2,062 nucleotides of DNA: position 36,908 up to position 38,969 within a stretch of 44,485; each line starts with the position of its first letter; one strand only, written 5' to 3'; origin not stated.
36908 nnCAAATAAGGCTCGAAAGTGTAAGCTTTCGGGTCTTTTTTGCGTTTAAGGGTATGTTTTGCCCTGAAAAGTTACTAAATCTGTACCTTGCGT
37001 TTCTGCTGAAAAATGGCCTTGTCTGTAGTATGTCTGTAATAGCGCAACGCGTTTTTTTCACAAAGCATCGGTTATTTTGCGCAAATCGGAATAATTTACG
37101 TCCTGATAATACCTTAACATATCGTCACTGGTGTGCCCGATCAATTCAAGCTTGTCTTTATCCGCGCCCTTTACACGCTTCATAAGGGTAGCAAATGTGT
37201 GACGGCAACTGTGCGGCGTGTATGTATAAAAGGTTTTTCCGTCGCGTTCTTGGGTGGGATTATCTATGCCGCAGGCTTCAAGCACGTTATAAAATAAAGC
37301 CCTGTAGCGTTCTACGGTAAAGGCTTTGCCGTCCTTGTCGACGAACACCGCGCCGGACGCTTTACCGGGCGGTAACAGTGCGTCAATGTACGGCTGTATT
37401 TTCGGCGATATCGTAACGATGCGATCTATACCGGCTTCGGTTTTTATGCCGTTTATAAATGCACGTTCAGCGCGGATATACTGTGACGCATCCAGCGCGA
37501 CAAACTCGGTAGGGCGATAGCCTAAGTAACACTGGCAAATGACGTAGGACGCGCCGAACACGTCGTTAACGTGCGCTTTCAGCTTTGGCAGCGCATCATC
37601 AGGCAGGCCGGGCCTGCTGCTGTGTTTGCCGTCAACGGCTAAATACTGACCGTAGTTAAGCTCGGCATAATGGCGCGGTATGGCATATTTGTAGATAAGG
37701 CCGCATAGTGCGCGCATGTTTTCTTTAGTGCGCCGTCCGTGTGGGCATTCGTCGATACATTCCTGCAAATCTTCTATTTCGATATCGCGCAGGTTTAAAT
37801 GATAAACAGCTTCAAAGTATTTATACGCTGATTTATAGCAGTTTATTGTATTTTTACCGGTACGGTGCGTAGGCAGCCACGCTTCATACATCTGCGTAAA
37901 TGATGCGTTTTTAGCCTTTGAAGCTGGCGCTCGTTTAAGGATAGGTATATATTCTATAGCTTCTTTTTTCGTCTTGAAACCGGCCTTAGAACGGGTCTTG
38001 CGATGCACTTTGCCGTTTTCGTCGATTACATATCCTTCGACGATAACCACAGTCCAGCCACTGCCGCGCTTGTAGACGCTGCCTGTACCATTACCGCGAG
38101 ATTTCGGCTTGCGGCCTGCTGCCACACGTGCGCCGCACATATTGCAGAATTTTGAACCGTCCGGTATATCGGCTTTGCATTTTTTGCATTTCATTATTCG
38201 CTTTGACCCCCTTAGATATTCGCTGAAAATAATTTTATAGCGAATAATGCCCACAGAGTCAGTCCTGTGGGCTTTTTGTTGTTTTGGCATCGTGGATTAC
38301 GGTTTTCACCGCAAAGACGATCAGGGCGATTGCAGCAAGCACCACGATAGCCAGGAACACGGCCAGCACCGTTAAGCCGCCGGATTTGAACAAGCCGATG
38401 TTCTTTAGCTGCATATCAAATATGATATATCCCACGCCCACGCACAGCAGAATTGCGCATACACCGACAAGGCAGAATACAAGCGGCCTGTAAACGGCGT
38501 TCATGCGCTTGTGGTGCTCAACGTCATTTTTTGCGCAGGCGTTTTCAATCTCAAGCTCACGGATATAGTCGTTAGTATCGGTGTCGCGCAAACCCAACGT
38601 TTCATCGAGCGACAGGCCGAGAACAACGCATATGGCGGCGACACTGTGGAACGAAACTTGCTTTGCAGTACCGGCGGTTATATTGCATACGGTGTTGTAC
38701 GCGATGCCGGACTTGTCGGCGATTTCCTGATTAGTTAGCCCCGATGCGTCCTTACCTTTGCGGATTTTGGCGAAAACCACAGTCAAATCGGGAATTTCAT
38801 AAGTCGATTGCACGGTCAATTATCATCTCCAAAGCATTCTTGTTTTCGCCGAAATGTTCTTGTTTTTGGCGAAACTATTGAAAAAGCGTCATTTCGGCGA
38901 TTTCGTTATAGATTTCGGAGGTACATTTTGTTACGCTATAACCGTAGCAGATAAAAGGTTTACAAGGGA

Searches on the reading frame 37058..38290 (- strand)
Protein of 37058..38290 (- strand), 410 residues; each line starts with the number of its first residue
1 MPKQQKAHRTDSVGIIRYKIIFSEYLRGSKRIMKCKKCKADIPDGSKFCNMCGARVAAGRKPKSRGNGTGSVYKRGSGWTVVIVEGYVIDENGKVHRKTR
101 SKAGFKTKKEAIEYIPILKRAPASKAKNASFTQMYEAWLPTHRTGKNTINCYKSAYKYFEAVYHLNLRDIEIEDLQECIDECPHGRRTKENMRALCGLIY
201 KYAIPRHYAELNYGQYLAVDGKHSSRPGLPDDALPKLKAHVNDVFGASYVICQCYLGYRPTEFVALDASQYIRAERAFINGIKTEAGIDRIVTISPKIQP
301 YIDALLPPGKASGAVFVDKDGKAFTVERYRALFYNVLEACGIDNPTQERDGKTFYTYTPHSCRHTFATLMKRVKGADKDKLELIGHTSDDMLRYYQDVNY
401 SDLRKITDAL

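Call 3: search_protein_families(library=pfam, proteins=[window:37058-38290:-], max_evalue=1)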
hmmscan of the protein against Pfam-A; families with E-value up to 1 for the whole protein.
window:37058-38290:- (410 aa): 8 families
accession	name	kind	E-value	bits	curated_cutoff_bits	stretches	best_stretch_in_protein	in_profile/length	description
PF00589.27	Phage_integrase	-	6.6e-10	39.5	27.1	1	255-400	33-170/172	Phage integrase family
PF13240.11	Zn_Ribbon_1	-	9.6e-06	25.7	25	1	34-55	1-22/23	zinc-ribbon domain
PF14657.12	Arm-DNA-bind_4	-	6.3e-05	22.9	22.3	1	87-114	9-34/47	Arm DNA-binding domain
PF12773.13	DZR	-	7.2e-05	23.3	27.3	1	35-57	1-23/45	Double zinc ribbon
PF17032.10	Zn_ribbon_15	-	0.0085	17.3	28.9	1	29-53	49-73/73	zinc-ribbon family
PF01529.25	DHHC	-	0.25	11.9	28.7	1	34-56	7-29/133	DHHC palmitoyltransferase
PF13248.11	Zn_ribbon_3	-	0.53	10.3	27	0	34-55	4-25/26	zinc-ribbon domain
PF18912.6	DZR_2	-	0.8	10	27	1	34-59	23-49/56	Double zinc ribbon domain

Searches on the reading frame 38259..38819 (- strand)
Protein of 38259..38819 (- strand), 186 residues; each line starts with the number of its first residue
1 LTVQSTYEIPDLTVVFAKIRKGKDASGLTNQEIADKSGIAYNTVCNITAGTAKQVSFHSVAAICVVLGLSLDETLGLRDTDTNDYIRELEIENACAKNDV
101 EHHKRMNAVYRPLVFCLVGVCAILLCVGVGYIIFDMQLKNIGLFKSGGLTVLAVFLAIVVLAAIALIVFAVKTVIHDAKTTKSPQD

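Call 3: search_protein_families(library=pfam, proteins=[window:38259-38819:-], max_evalue=1)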
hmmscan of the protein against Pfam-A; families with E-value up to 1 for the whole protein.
window:38259-38819:- (186 aa): 14 families
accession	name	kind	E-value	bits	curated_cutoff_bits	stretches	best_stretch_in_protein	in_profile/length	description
PF13443.12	HTH_26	-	7.1e-06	26.6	22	1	26-76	9-59/63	Cro/C1-type HTH DNA-binding domain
PF01381.28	HTH_3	-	0.00024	21.5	23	1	20-73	2-54/55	Helix-turn-helix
PF13384.12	HTH_23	-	0.0047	17.2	24.6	1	25-47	16-37/50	Homeodomain-like domain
PF11188.13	DUF2975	-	0.0062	16.9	27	1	119-186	64-127/130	Protein of unknown function (DUF2975)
PF13560.12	HTH_31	-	0.013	16.3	27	1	23-74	10-61/64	Helix-turn-helix domain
PF04893.22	Yip1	-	0.025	14.9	28.6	1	108-168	20-83/173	Yip1 domain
PF00196.25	GerE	-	0.026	14.6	23.5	1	25-45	15-35/57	Bacterial regulatory proteins, luxR family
PF13412.12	HTH_24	-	0.048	13.7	21.9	1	25-44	15-34/48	Winged helix-turn-helix DNA-binding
PF19658.4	DUF6161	-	0.071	13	27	1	95-175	84-157/216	Family of unknown function (DUF6161)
PF08281.18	Sigma70_r4_2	-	0.089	12.9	25.7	1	25-44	24-43/54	Sigma-70, region 4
PF21291.3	CYNS_N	-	0.13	12.7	27.1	1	17-73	6-59/69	Cyanate hydratase, N-terminal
PF06687.17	SUR7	-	0.19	11.8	29.6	1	106-184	103-180/201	SUR7/PalI family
PF15471.11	TMEM171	-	0.28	10.6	27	1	98-168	8-77/320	Transmembrane protein family 171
PF11833.13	CPP1-like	-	0.62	10.1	28.4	1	120-168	117-165/196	Protein CHAPERONE-LIKE PROTEIN OF POR1-like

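Call 4: search_protein_families(library=padloc, proteins=[window:38259-38819:-], max_evalue=1)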
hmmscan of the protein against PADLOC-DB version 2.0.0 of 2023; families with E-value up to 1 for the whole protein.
window:38259-38819:- (186 aa): 3 families
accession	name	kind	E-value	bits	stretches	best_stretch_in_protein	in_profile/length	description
PDLC04775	PDC-M69A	-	0.0045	15.5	1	16-83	9-75/113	-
PDLC03947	RmrA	-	0.06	10.2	1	14-53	11-50/383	-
PDLC00678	Effector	-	0.068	11.2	0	149-183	69-103/184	2TM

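Call 48: search_protein_families(library=phrogs, proteins=[window:38259-38819:-], max_evalue=0.001)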
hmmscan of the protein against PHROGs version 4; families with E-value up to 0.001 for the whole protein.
window:38259-38819:- (186 aa): 6 families
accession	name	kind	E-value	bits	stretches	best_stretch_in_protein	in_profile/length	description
phrog_8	-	transcription regulation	8e-06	26.5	1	20-87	165-228/346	transcriptional regulator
phrog_6223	-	transcription regulation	2.3e-05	25.4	1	13-63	4-53/73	transcriptional repressor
phrog_3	-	transcription regulation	2.9e-05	25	1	17-90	91-161/430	transcriptional repressor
phrog_6831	-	transcription regulation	6.8e-05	23.8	1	25-63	16-54/68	transcriptional regulator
phrog_4583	-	transcription regulation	0.00052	21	1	16-71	12-66/81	transcriptional repressor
phrog_7126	-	DNA, RNA and nucleotide metabolism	0.00078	20.4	0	27-72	30-75/120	HTH DNA binding protein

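Call 54: search_protein_families(library=ncbifam, proteins=[window:38259-38819:-], max_evalue=0.01)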
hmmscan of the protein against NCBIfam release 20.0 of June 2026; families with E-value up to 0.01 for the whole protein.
window:38259-38819:- (186 aa): 5 families
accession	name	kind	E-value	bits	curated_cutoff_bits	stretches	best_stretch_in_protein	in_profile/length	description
TIGR03070.1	couple_hipB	subfamily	6.7e-05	22.8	71.65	1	19-71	7-58/58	type II toxin-antitoxin system Y4mF family antitoxin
NF041951.1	phage_RstR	subfamily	0.00031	21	80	1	18-94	6-81/108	RstR family transcriptional repressor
NF006015.0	PRK08154.1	subfamily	0.0011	18.2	204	1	12-101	28-116/314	anaerobic benzoate catabolism transcriptional regulator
NF010465.0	PRK13890.1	equivalog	0.0014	18.7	96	1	14-83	5-73/121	conjugal transfer protein TrbA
NF048000.1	ECH1013_TF_S24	equivalog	0.0085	16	300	0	14-110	2-99/204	ECH_1013 family putative transcriptional regulator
